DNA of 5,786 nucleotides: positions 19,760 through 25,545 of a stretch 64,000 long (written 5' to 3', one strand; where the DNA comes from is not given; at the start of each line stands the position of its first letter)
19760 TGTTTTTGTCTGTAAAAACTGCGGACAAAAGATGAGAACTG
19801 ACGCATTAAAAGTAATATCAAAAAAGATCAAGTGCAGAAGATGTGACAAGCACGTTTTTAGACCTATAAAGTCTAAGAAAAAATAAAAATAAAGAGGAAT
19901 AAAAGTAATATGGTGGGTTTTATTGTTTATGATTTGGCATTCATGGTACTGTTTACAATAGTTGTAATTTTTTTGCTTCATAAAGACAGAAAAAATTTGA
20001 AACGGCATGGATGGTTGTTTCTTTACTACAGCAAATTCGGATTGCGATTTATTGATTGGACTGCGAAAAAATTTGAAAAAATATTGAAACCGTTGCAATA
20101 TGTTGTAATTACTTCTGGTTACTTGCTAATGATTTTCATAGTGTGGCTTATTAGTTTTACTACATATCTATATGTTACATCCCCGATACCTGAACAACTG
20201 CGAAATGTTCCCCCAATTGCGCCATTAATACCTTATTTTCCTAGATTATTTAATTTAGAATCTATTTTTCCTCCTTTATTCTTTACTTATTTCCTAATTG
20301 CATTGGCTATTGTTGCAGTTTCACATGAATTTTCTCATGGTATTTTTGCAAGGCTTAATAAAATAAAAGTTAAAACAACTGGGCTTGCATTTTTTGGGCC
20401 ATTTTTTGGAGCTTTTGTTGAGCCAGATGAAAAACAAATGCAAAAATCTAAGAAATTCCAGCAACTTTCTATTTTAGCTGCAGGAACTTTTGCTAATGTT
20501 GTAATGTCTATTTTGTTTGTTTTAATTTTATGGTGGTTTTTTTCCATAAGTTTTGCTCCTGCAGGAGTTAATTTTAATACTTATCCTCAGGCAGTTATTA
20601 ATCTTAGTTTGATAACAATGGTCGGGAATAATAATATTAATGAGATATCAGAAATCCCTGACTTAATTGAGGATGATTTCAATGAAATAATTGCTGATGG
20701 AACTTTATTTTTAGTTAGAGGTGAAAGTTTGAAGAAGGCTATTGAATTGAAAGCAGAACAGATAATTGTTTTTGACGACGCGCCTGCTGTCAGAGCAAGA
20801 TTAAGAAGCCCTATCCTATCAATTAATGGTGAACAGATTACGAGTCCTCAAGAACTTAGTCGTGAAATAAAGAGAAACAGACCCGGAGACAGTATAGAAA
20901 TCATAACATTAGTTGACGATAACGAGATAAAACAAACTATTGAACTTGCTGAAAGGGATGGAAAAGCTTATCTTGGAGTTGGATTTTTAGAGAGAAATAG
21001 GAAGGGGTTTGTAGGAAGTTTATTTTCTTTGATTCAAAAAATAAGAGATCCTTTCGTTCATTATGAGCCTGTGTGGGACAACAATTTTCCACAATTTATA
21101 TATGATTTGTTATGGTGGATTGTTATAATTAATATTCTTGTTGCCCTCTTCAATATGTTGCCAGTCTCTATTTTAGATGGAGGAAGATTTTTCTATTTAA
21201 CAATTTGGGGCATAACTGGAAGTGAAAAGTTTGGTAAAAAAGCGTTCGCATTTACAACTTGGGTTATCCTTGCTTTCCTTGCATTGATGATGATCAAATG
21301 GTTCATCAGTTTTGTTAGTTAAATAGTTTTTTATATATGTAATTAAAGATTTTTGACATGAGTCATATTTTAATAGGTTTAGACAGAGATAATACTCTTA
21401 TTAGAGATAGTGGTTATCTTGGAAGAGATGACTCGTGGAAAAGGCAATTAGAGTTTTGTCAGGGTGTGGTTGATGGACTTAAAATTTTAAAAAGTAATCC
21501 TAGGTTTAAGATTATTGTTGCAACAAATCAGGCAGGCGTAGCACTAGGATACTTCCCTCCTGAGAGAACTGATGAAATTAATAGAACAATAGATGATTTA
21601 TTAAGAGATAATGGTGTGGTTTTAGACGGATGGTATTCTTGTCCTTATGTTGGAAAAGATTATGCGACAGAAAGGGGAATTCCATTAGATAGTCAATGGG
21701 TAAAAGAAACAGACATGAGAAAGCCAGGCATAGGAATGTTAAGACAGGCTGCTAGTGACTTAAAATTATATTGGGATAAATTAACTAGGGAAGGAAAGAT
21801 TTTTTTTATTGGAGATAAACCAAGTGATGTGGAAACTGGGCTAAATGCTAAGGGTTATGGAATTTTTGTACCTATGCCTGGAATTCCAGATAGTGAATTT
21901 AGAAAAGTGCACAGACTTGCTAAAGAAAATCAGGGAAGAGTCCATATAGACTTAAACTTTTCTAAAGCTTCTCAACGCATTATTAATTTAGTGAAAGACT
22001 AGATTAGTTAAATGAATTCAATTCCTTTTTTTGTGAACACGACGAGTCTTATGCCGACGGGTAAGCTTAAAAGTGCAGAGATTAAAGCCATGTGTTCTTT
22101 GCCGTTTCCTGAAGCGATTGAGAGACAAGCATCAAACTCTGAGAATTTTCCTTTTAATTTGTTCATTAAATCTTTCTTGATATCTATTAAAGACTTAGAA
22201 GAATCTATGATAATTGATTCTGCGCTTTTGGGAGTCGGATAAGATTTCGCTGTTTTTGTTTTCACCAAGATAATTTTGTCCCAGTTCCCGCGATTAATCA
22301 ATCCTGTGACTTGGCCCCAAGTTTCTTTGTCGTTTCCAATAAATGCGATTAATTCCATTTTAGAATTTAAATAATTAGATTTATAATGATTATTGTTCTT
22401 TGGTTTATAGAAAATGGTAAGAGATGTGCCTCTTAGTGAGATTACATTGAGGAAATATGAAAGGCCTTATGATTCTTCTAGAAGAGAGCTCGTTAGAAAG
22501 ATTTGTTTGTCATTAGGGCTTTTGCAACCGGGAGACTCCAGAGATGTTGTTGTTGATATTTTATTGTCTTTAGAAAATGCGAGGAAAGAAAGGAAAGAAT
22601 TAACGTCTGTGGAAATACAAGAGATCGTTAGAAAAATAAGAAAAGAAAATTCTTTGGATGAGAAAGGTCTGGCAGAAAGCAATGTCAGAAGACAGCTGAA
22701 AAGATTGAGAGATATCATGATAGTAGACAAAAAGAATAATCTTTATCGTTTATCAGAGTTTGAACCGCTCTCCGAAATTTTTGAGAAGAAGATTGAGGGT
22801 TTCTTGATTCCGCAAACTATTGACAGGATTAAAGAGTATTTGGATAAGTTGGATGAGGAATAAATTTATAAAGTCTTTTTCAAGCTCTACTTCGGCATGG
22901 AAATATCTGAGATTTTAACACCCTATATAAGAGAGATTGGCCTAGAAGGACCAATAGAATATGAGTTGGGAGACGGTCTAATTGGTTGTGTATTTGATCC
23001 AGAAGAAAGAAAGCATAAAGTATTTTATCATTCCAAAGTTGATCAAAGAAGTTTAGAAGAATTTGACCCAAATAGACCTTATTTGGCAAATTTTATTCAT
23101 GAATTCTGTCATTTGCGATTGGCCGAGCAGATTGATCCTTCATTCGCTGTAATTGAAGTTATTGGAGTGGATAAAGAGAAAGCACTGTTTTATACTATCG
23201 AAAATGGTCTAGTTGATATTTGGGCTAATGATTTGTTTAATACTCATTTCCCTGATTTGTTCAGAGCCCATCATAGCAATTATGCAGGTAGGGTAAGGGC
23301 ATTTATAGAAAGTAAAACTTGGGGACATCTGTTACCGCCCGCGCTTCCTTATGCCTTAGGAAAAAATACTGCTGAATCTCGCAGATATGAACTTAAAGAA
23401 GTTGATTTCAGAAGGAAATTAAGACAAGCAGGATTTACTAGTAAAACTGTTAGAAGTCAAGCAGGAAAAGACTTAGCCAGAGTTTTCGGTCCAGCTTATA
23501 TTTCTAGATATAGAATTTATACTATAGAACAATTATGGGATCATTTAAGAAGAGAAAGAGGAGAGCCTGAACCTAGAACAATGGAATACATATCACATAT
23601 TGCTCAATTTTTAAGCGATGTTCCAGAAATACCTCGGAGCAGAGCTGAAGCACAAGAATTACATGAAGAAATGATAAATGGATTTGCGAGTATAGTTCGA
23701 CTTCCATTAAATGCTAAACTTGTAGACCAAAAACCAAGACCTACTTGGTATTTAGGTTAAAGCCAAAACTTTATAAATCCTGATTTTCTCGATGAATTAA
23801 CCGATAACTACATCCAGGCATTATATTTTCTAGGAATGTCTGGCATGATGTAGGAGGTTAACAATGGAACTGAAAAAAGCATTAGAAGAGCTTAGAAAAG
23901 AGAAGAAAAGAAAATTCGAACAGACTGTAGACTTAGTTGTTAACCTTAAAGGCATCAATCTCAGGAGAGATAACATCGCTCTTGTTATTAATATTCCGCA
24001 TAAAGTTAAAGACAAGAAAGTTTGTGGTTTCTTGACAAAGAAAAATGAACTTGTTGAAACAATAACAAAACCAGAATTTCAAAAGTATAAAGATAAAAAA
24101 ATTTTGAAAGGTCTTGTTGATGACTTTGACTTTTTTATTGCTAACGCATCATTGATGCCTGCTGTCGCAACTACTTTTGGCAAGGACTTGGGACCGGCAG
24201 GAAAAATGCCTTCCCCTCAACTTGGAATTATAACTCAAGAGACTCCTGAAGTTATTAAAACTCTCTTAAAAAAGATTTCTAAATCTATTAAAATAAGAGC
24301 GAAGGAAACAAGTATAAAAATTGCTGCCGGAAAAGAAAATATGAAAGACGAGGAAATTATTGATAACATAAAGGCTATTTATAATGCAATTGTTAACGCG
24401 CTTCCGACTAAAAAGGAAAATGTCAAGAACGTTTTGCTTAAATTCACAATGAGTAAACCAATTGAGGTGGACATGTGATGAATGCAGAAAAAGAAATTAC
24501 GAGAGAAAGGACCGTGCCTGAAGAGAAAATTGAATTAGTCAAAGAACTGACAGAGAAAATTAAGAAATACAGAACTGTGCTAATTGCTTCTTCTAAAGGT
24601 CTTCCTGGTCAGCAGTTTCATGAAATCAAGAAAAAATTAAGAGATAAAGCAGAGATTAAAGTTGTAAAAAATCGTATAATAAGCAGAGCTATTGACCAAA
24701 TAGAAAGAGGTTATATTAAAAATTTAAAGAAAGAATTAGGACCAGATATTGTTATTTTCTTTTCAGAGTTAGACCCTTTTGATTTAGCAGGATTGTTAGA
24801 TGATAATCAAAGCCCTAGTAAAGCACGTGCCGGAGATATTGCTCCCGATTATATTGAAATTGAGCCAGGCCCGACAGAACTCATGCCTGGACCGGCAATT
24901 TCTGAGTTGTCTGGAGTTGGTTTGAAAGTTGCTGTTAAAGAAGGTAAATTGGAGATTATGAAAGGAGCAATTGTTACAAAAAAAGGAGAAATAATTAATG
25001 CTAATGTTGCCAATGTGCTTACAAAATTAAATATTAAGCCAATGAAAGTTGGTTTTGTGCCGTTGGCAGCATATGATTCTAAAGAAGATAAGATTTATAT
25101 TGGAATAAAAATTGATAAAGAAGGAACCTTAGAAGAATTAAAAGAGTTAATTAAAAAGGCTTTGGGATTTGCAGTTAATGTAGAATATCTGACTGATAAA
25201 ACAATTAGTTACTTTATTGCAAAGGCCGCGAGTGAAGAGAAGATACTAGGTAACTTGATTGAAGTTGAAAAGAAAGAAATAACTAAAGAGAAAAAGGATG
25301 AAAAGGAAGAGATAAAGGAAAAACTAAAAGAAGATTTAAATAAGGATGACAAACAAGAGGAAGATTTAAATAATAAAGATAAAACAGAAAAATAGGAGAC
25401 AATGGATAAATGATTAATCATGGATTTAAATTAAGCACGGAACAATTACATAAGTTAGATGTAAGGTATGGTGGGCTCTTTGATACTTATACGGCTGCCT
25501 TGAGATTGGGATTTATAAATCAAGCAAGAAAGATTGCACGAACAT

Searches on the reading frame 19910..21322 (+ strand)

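Call 41: search_protein_families(library=pfam, max_evalue=0.00001, proteins=[window:19910-21322:+])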
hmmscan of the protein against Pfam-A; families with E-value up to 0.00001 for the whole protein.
window:19910-21322:+ (470 aa): 1 family
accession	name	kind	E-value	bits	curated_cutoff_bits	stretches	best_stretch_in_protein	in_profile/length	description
PF02163.28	Peptidase_M50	-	1.2e-27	97.1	27.2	1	127-453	1-214/221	Peptidase family M50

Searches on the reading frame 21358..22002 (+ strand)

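Call 41: search_protein_families(library=pfam, max_evalue=0.00001, proteins=[window:21358-22002:+])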
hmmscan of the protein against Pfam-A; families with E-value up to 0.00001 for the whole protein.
window:21358-22002:+ (214 aa): 1 family
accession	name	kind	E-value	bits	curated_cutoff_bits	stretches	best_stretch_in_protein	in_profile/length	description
PF08645.17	PNK3P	-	2.2e-08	34.5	22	1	7-155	4-127/161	Polynucleotide kinase 3 phosphatase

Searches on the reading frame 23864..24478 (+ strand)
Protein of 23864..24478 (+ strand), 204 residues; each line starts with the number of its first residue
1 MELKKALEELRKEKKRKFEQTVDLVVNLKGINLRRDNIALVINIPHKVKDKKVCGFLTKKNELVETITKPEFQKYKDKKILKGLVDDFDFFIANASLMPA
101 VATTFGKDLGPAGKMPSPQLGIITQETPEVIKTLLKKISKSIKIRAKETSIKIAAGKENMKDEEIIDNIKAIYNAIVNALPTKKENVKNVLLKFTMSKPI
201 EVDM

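Call 42: search_protein_families(library=pfam, max_evalue=0.00001, proteins=[window:23864-24478:+])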
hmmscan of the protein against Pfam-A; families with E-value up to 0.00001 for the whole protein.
window:23864-24478:+ (204 aa): 1 family
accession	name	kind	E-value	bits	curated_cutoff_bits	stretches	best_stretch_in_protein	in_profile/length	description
PF00687.26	Ribosomal_L1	-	1.5e-33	116.5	32.2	1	10-197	1-197/198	Ribosomal protein L1p/L10e family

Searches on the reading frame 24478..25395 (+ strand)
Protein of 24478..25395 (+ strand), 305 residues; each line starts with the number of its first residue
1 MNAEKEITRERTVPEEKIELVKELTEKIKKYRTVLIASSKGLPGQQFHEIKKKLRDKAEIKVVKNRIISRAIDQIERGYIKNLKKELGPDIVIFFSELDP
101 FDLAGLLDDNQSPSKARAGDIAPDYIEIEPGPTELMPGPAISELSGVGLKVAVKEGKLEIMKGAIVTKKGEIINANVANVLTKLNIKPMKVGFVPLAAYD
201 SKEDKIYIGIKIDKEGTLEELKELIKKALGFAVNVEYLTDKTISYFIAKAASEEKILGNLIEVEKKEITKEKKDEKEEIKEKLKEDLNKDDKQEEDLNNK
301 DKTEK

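Call 42: search_protein_families(library=pfam, max_evalue=0.00001, proteins=[window:24478-25395:+])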
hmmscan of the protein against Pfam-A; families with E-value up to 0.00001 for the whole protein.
window:24478-25395:+ (305 aa): 2 families
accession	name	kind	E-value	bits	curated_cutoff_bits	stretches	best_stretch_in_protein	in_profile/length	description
PF00466.25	Ribosomal_L10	-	2.6e-21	76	22.8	1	14-110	3-98/100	Ribosomal protein L10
PF17777.6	RL10P_insert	-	7.8e-15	55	29.1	1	116-186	1-71/71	Insertion domain in 60S ribosomal protein L10P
